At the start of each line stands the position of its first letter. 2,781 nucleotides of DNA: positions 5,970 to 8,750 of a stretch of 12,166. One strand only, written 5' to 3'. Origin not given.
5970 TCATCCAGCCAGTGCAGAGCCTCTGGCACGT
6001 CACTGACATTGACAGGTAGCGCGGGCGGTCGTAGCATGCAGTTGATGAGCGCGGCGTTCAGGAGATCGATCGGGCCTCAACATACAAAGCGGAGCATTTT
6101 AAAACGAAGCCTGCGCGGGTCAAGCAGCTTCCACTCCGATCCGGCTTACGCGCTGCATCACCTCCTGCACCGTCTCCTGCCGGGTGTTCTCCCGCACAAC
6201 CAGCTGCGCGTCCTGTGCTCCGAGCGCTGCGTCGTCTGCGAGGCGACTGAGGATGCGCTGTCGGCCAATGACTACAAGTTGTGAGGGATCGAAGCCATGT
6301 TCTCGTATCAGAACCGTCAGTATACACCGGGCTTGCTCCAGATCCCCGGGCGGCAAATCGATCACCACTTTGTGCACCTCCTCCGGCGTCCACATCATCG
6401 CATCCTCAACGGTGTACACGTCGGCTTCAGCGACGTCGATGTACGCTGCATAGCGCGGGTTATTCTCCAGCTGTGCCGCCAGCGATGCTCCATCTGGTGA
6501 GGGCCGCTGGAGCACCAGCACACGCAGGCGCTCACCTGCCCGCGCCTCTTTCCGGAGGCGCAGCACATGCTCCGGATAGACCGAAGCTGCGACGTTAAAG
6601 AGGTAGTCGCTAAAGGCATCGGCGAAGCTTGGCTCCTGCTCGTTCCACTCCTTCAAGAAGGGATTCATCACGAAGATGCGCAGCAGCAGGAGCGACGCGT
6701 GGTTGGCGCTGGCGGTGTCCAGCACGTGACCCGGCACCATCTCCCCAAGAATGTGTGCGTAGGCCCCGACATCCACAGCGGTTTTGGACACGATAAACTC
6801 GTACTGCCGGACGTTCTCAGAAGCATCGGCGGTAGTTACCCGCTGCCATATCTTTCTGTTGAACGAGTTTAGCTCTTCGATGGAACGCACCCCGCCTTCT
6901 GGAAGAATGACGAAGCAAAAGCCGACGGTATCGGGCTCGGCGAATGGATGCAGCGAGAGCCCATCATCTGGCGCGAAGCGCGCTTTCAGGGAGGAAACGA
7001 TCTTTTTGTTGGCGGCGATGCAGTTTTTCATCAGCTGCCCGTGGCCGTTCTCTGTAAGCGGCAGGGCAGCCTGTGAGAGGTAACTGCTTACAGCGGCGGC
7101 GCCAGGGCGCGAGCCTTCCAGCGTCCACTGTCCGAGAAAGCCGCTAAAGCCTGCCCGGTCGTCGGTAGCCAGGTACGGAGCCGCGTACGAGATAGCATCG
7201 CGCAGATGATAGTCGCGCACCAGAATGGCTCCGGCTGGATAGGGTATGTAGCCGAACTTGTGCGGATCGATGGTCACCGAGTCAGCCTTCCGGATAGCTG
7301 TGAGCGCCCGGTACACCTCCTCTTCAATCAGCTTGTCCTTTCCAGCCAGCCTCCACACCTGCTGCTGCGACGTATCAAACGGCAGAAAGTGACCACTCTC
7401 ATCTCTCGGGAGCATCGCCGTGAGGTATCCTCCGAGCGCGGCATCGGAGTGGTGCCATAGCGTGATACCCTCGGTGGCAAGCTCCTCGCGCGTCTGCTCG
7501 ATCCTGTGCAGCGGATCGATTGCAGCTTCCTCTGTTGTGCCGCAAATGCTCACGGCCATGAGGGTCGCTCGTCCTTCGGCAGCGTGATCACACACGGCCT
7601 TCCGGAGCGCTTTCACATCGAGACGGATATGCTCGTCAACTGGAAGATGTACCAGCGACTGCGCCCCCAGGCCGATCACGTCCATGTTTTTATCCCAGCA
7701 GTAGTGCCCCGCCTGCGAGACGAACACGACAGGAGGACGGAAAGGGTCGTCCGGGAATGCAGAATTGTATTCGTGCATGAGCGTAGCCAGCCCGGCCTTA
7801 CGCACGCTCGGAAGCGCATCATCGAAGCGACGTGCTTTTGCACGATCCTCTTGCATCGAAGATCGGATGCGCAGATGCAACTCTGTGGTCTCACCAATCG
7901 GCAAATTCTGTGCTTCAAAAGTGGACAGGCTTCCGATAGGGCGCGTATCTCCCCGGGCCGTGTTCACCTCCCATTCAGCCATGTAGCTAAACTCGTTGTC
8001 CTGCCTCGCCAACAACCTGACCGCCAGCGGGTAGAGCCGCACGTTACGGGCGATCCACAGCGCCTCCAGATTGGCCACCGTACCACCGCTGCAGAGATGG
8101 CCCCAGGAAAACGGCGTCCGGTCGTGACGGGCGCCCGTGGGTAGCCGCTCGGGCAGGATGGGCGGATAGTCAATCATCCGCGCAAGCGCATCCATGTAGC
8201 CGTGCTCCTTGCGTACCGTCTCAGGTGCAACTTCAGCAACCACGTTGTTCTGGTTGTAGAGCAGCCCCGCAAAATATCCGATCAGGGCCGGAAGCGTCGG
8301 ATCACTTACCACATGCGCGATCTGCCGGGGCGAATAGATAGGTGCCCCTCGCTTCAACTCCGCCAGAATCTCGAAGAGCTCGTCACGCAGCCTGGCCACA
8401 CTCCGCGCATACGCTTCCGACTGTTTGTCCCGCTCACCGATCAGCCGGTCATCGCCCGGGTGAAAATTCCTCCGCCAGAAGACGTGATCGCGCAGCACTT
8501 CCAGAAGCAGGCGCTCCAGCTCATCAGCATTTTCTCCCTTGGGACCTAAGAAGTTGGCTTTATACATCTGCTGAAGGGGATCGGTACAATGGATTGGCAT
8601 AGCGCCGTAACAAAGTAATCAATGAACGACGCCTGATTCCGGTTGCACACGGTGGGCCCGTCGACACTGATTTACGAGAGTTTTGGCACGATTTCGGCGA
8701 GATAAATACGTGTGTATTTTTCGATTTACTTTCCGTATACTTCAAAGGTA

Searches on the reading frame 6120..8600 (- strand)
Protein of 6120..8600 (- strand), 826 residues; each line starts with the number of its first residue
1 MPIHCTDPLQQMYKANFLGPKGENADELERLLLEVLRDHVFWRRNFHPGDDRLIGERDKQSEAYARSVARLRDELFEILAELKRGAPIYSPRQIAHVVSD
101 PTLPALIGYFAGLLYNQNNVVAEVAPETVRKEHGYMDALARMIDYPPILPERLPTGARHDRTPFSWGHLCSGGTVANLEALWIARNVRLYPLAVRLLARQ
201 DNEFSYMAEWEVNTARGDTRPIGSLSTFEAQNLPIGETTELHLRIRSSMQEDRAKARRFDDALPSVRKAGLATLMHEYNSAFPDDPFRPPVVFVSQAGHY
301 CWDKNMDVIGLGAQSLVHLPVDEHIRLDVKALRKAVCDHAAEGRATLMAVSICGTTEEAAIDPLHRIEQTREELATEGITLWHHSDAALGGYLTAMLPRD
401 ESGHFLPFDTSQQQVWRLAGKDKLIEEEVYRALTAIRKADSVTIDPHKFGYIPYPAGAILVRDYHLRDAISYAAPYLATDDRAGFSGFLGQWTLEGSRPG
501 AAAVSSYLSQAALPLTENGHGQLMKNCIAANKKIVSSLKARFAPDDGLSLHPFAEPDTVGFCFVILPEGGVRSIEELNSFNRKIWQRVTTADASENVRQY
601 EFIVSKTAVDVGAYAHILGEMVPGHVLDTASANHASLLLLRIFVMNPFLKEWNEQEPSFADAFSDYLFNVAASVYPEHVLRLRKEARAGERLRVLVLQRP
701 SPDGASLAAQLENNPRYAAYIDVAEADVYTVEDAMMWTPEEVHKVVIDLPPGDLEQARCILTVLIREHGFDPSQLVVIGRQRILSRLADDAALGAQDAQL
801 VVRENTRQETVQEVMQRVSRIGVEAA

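Call 3: search_protein_families(library=pfam, proteins=[window:6120-8600:-], max_evalue=0.01)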
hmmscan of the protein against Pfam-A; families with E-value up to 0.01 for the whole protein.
window:6120-8600:- (826 aa): 2 families
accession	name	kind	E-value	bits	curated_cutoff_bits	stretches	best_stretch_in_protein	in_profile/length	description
PF00282.25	Pyridoxal_deC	-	9.7e-23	80.9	27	2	290-391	146-239/375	Pyridoxal-dependent decarboxylase conserved domain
PF21391.3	tyr_de_CO2_C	-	7.9e-06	26.3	27.2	1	546-653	19-124/141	Tyrosine decarboxylase, C-terminal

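Call 4: search_protein_families(library=ncbifam, proteins=[window:6120-8600:-], max_evalue=0.01)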
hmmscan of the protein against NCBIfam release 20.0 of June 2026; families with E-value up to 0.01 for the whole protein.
window:6120-8600:- (826 aa): 6 families
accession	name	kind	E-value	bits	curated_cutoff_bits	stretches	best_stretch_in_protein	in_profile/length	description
TIGR03811.1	tyr_de_CO2_Ent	equivalog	9.4e-96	321.6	905.3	2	293-655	226-589/608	tyrosine decarboxylase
TIGR03799.1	NOD_PanD_pyr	equivalog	5.2e-40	137.3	606.1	3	254-391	181-306/522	pyridoxal-dependent aspartate 1-decarboxylase PanP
TIGR03812.1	tyr_de_CO2_Arch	equivalog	8e-27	94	299.4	2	439-540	218-308/375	tyrosine decarboxylase MfnA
NF052646.1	DABADecarRhbB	equivalog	4.9e-20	71.6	900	1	290-394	187-286/491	L-2,4-diaminobutyrate decarboxylase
NF002748.0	PRK02769.1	equivalog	4.7e-13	48.6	305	1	290-398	111-213/382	histidine decarboxylase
TIGR01788.1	Glu-decarb-GAD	equivalog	4.4e-06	25.7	380.4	1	290-538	139-342/431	glutamate decarboxylase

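Call 20: search_protein_families(library=padloc, proteins=[window:6120-8600:-], max_evalue=0.01)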
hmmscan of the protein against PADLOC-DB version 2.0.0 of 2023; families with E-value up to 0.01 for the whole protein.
window:6120-8600:- (826 aa): 0 families

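Call 26: find_homologous_proteins(query=window:6120-8600:-, max_evalue=1e-30)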
Query window:6120-8600:- (826 aa): 1340 proteins with E <= 1e-30 among 8000 candidates; the best 120 are listed.
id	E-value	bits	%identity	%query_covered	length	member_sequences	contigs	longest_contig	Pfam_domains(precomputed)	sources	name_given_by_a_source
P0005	0.0e+0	1886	100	100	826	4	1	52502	PF00282.26,PF21391.4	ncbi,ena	-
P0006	0.0e+0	1373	75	99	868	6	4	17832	PF00282.26,PF21391.4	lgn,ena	-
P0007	0.0e+0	1360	74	98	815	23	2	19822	PF00282.26,PF21391.4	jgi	-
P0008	0.0e+0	1358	74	98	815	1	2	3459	PF00282.26,PF21391.4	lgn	-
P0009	0.0e+0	1031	60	93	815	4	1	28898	PF00282.26,PF21391.4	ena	-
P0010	6.1e-289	979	58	93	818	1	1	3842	PF00282.26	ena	-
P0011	6.6e-289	979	58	93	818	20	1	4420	PF00282.26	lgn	-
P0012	1.6e-283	961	57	89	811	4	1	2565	PF00282.26,PF21391.4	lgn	-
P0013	2.5e-283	960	55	98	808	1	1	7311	PF00282.26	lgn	-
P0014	3.7e-282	956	59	86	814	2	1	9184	PF00282.26,PF21391.4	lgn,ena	-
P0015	4.7e-281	953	59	86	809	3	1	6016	PF00282.26,PF21391.4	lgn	-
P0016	6.5e-281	952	58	87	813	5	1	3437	PF00282.26,PF21391.4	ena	-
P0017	3.5e-280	950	58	88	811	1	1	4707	PF00282.26,PF21391.4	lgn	-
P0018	3.8e-280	950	58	86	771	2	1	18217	PF00282.26,PF21391.4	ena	-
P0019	4.3e-280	949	58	88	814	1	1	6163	PF00282.26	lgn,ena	-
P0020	4.5e-280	949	58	86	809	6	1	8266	PF00282.26,PF21391.4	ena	-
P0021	5.5e-280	949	58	89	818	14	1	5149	PF00282.26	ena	-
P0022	1.5e-279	948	60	86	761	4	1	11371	PF00282.26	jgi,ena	jgi:glutamate/tyrosine decarboxylase-like PLP-dependent enzyme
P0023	3.3e-279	947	58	86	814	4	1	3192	PF00282.26,PF21391.4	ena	-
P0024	3.5e-279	946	60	86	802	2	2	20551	PF00282.26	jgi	jgi:glutamate/tyrosine decarboxylase-like PLP-dependent enzyme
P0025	2.4e-278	944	59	86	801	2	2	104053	PF00282.26,PF21391.4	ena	-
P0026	2.3e-277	940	59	90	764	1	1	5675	PF00282.26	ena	-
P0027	2.0e-276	937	59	89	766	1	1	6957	PF00282.26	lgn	-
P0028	7.2e-276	935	58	88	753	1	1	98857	PF00282.26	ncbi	ncbi:MAG: pyridoxal-dependent decarboxylase [Rhodothermales bacterium]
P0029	4.9e-275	933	58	89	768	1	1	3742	PF00282.26,PF21391.4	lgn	-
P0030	6.7e-275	932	55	93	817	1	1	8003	PF00282.26,PF21391.4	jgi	-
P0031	4.4e-274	930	55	93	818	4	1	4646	PF00282.26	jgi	-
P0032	7.2e-274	929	61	80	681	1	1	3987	PF00282.26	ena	-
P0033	2.1e-273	927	54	94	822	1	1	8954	PF00282.26,PF21391.4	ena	-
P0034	2.8e-273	927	54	93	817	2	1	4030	PF00282.26,PF21391.4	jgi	-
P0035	2.8e-273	927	54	95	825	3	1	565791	PF00282.26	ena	-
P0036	3.6e-273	927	54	93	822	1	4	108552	PF00282.26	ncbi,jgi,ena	-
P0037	3.6e-273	927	54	94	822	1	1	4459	PF00282.26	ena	-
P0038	4.0e-273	926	54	94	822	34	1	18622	PF00282.26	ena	-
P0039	8.6e-273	925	54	93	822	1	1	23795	PF00282.26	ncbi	-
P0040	1.3e-272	925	55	93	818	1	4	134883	PF00282.26,PF21391.4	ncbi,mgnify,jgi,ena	mgnify:CR=1 FL=1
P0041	1.8e-272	924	54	93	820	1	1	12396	PF00282.26,PF21391.4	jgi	-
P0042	2.9e-272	924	54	93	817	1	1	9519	PF00282.26,PF21391.4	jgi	-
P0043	9.7e-272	922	54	98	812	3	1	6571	PF00282.26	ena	-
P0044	2.9e-271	920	54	93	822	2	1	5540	PF00282.26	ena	-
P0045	3.0e-271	920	54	93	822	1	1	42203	PF00282.26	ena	-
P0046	1.2e-270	918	58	88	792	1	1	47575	PF00282.26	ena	-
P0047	1.9e-270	917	55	93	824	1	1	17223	PF00282.26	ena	-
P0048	2.0e-270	917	55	93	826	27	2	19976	PF00282.26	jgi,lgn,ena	jgi:glutamate/tyrosine decarboxylase-like PLP-dependent enzyme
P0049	2.2e-270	917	53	98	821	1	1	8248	PF00282.26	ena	-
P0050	3.2e-270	917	54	93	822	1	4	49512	PF00282.26,PF21391.4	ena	-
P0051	5.4e-270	916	58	88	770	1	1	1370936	PF00282.26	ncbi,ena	-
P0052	1.3e-269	915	63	80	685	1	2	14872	PF00282.26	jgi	jgi:glutamate/tyrosine decarboxylase-like PLP-dependent enzyme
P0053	1.4e-269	915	54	93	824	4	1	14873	PF00282.26,PF21391.4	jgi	-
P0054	1.4e-269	915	53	93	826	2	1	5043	PF00282.26,PF21391.4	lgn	-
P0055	2.0e-269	914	54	93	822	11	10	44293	PF00282.26,PF21391.4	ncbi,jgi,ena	jgi:glutamate/tyrosine decarboxylase-like PLP-dependent enzyme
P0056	5.5e-269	913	53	98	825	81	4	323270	PF00282.26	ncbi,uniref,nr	ncbi:pyridoxal phosphate-dependent decarboxylase family protein [Salinibacter ruber]|uniref:pyridoxa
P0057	5.8e-269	913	58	86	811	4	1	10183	PF00282.26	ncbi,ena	-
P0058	9.7e-269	912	54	93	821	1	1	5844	PF00282.26,PF21391.4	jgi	jgi:glutamate/tyrosine decarboxylase-like PLP-dependent enzyme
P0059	1.3e-268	911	58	86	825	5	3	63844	PF00282.26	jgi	jgi:glutamate/tyrosine decarboxylase-like PLP-dependent enzyme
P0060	1.7e-268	911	53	98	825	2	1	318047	PF00282.26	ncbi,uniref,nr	ncbi:pyridoxal phosphate-dependent decarboxylase family protein [Salinibacter sp.]|uniref:pyridoxal 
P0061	1.7e-268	911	54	93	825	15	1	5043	PF00282.26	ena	-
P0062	2.1e-268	911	56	89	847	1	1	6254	PF00282.26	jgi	-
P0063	2.8e-268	910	53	93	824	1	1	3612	PF00282.26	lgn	-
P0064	3.6e-268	910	54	93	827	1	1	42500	PF00282.26,PF21391.4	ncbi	-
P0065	6.6e-268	909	54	93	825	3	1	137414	PF00282.26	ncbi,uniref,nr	ncbi:pyridoxal phosphate-dependent decarboxylase family protein [Salinibacter ruber]|uniref:pyridoxa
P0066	8.0e-268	909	52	99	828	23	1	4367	PF00282.26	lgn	-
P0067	9.0e-268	909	54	93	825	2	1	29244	PF00282.26,PF21391.4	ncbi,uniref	ncbi:MAG: pyridoxal-dependent decarboxylase [Salinibacter sp.]|uniref:pyridoxal phosphate-dependent 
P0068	9.5e-268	909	54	93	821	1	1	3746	PF00282.26,PF21391.4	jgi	jgi:glutamate/tyrosine decarboxylase-like PLP-dependent enzyme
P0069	1.3e-267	908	55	90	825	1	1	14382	PF00282.26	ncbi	-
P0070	1.8e-267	908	53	99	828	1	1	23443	PF00282.26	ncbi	-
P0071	2.0e-267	908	53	98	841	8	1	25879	PF00282.26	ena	-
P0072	2.2e-267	907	54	96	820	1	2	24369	PF00282.26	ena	-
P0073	3.8e-267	907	55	92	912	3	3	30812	PF00282.26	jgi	jgi:glutamate/tyrosine decarboxylase-like PLP-dependent enzyme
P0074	8.3e-267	905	57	88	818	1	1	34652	PF00282.26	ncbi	ncbi:MAG: pyridoxal phosphate-dependent decarboxylase family protein [Salinivenus sp.]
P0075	1.2e-266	905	58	86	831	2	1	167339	PF00282.26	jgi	-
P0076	1.9e-266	904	54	93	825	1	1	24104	PF00282.26,PF21391.4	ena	-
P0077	2.0e-266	904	54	93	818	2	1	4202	PF00282.26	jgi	-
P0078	2.1e-266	904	54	93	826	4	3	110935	PF00282.26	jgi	jgi:glutamate/tyrosine decarboxylase-like PLP-dependent enzyme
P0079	2.1e-266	904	52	97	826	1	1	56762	PF00282.26,PF21391.4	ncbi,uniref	ncbi:MAG: aspartate aminotransferase family protein [Salinibacter sp.]|uniref:pyridoxal phosphate-de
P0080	3.0e-266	904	55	93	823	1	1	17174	PF00282.26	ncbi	-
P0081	3.3e-266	904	52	99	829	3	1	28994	PF00282.26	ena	-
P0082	3.3e-266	904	57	88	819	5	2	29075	PF00282.26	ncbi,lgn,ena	-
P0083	3.4e-266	903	53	93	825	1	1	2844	PF00282.26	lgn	-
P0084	7.2e-266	902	57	87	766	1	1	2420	PF00282.26,PF21391.4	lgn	-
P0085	2.4e-265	901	57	90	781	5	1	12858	PF00282.26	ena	-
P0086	4.4e-265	900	53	98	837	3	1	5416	PF00282.26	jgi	jgi:glutamate/tyrosine decarboxylase-like PLP-dependent enzyme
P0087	9.2e-265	899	52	97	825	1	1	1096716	PF00282.26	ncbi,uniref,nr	ncbi:pyridoxal phosphate-dependent decarboxylase family protein [Salinibacter grassmerensis]|uniref:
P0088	1.1e-264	898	58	88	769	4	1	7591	PF00282.26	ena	-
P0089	2.3e-264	897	52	98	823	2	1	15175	PF00282.26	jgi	-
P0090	3.6e-264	897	57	88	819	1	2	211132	PF00282.26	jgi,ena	jgi:glutamate/tyrosine decarboxylase-like PLP-dependent enzyme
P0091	4.4e-264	896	56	88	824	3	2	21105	PF00282.26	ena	-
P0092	6.8e-264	896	55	89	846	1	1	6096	PF00282.26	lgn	-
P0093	1.4e-263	895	52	98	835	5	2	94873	PF00282.26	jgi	-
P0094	2.6e-263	894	57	87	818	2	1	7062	PF00282.26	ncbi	ncbi:MAG: pyridoxal-dependent decarboxylase [Salinibacter sp.]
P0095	9.5e-263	892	52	99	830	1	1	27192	PF00282.26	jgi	jgi:glutamate/tyrosine decarboxylase-like PLP-dependent enzyme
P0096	1.2e-262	892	53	97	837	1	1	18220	PF00282.26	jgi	-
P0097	8.8e-262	889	51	99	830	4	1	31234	PF00282.26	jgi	-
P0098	3.2e-261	887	57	86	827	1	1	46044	PF00282.26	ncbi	ncbi:MAG: aspartate aminotransferase family protein [Salinibacter sp.]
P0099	3.6e-261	887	51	99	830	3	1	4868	PF00282.26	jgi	jgi:glutamate/tyrosine decarboxylase-like PLP-dependent enzyme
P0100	5.9e-261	886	59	81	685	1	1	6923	PF00282.26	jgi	jgi:glutamate/tyrosine decarboxylase-like PLP-dependent enzyme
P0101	1.4e-260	885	57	86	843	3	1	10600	PF00282.26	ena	-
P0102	1.5e-260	885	56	87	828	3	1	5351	PF00282.26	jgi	-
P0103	4.8e-260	883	57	86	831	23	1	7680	PF00282.26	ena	-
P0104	1.4e-259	882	58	87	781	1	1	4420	PF00282.26,PF21391.4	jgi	jgi:glutamate/tyrosine decarboxylase-like PLP-dependent enzyme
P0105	3.3e-259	880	56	86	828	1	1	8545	PF00282.26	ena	-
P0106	4.5e-259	880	59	81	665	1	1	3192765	PF00282.26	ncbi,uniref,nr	ncbi:pyridoxal phosphate-dependent decarboxylase family protein [Salisaeta longa]|uniref:pyridoxal p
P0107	7.4e-259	879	56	86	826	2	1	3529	PF00282.26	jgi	jgi:glutamate/tyrosine decarboxylase-like PLP-dependent enzyme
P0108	1.2e-258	879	56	87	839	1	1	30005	PF00282.26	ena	-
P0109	1.2e-256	872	57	86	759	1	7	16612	PF00282.26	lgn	-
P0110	3.2e-256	870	60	81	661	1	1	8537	PF00282.26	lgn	-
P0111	2.6e-255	867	54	90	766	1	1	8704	PF00282.26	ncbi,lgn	-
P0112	2.6e-255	867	55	86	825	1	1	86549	PF00282.26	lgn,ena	-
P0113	6.1e-255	866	58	81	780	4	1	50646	PF00282.26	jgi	jgi:glutamate/tyrosine decarboxylase-like PLP-dependent enzyme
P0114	7.5e-255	866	56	86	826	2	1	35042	PF00282.26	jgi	jgi:glutamate/tyrosine decarboxylase-like PLP-dependent enzyme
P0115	7.5e-255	866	55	86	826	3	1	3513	PF00282.26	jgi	jgi:glutamate/tyrosine decarboxylase-like PLP-dependent enzyme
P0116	9.8e-255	866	58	81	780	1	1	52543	PF00282.26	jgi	jgi:glutamate/tyrosine decarboxylase-like PLP-dependent enzyme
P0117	1.5e-254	865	55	86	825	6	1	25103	PF00282.26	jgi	jgi:glutamate/tyrosine decarboxylase-like PLP-dependent enzyme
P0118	4.7e-254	863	58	81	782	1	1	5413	PF00282.26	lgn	-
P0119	6.7e-254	863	56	82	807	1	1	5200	PF00282.26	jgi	jgi:glutamate/tyrosine decarboxylase-like PLP-dependent enzyme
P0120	3.1e-253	861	60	80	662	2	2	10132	PF00282.26,PF21391.4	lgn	-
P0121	5.1e-253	860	56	86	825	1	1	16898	PF00282.26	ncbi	-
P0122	5.4e-253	860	58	80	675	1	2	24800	PF00282.26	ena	-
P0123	1.1e-252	859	58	80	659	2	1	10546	PF00282.26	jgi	-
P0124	4.0e-252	857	59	80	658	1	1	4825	PF00282.26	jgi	jgi:glutamate/tyrosine decarboxylase-like PLP-dependent enzyme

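Call 27: find_encoding_contigs(protein=P0007, flank=8000, max_places=3)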
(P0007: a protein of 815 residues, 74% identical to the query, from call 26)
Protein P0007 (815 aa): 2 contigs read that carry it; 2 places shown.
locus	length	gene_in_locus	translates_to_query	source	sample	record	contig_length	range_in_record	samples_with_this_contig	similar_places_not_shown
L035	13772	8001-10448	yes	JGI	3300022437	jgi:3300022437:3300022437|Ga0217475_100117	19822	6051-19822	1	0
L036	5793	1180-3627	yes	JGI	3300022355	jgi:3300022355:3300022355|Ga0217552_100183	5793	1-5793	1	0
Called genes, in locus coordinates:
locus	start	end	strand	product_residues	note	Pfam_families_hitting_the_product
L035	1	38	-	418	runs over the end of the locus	PF01590:GAF, PF13185:GAF_2, PF13492:GAF_3, PF00512:HisKA, PF02518:HATPase_c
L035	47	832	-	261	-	PF00149:Metallophos, PF12850:Metallophos_2 (weak)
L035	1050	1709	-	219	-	-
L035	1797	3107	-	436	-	PF06039:Mqo (faint), PF01266:DAO, PF13450:NAD_binding_8 (weak)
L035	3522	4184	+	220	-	-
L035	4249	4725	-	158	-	PF01242:PTPS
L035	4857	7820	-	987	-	PF15780:ASH (weak), PF22073:Cep192_D4, PF22544:HYDIN_VesB_CFA65-like_Ig (weak), PF13860:FlgD_ig (weak), PF18962:Por_Secre_tail (weak)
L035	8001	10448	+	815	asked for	PF00282:Pyridoxal_deC, PF21391:tyr_de_CO2_C (weak)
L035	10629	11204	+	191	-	-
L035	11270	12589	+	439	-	PF01145:Band_7, PF15975:Flot (weak)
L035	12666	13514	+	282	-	PF02146:SIR2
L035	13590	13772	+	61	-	?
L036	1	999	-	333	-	?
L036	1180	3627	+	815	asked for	PF00282:Pyridoxal_deC, PF21391:tyr_de_CO2_C (weak)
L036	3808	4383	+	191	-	-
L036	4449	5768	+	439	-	PF01145:Band_7, PF15975:Flot (weak)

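Call 28: find_encoding_contigs(protein=P0009, flank=8000, max_places=2)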
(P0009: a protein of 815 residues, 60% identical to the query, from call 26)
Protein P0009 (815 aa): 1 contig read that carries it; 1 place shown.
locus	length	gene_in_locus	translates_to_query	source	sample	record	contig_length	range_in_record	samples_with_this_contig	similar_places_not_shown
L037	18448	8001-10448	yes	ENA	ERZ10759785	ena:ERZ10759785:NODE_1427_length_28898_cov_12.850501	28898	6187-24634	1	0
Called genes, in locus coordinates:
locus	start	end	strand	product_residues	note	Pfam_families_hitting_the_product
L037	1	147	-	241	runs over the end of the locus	PF13386:DsbD_2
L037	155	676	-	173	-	PF04314:LpqE-like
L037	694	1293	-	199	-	PF02630:SCO1-SenC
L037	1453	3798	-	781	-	PF13620:CarboxypepD_reg, PF13715:CarbopepD_reg_2, PF08308:PEGA (weak), PF07715:Plug, PF00593:TonB_dep_Rec_b-barrel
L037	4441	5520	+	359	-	-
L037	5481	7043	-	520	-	PF03372:Exo_endo_phos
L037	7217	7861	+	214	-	PF00300:His_Phos_1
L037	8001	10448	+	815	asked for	PF00282:Pyridoxal_deC, PF21391:tyr_de_CO2_C (weak)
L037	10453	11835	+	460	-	PF04055:Radical_SAM, PF06969:HemN_C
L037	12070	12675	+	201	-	-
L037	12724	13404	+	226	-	PF04264:YceI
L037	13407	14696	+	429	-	-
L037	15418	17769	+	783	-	PF00403:HMA (weak), PF00122:E1-E2_ATPase, PF00702:Hydrolase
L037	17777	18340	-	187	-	-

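Call 29: find_encoding_contigs(protein=P0056, flank=8000, max_places=2)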
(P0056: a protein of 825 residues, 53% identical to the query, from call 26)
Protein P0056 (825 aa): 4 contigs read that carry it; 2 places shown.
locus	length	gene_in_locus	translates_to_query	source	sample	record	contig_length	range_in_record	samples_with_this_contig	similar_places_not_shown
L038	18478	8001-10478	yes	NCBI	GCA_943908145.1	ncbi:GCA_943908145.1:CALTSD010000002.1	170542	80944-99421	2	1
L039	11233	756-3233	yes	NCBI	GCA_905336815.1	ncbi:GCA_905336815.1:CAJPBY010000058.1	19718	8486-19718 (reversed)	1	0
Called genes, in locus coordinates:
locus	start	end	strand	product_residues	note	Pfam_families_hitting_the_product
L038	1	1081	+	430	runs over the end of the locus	-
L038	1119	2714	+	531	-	-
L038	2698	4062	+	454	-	PF13450:NAD_binding_8, PF01593:Amino_oxidase, PF03275:GLF (faint)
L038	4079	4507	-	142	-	PF01894:YjbQ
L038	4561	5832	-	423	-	PF03372:Exo_endo_phos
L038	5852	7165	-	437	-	PF01409:tRNA-synt_2d (faint), PF13393:tRNA-synt_His, PF00152:tRNA-synt_2, PF00587:tRNA-synt_2b, PF03129:HGTP_anticodon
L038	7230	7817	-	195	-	PF00359:PTS_EIIA_2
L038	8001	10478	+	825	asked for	PF00282:Pyridoxal_deC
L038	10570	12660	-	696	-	PF02518:HATPase_c, PF00072:Response_reg, PF08668:HDOD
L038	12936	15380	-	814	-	PF13185:GAF_2 (faint), PF00989:PAS (weak), PF08448:PAS_4, PF13426:PAS_9 (weak), PF13188:PAS_8 (weak), PF13426:PAS_9, PF00512:HisKA, PF02518:HATPase_c, +2 more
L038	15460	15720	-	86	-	-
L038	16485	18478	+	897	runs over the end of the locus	PF13185:GAF_2, PF00989:PAS, PF08448:PAS_4, PF13188:PAS_8, PF13426:PAS_9, PF13426:PAS_9, PF00989:PAS, PF08448:PAS_4, +9 more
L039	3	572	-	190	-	?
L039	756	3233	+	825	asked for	PF00282:Pyridoxal_deC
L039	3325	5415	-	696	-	PF02518:HATPase_c, PF00072:Response_reg, PF08668:HDOD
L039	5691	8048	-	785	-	PF08447:PAS_3 (faint), PF00989:PAS (weak), PF08448:PAS_4, PF13426:PAS_9 (weak), PF13188:PAS_8 (weak), PF13426:PAS_9, PF00512:HisKA, PF02518:HATPase_c, +2 more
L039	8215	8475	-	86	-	-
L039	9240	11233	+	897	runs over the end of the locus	PF13185:GAF_2, PF00989:PAS, PF08448:PAS_4, PF13188:PAS_8, PF13426:PAS_9, PF13426:PAS_9, PF00989:PAS, PF08448:PAS_4, +9 more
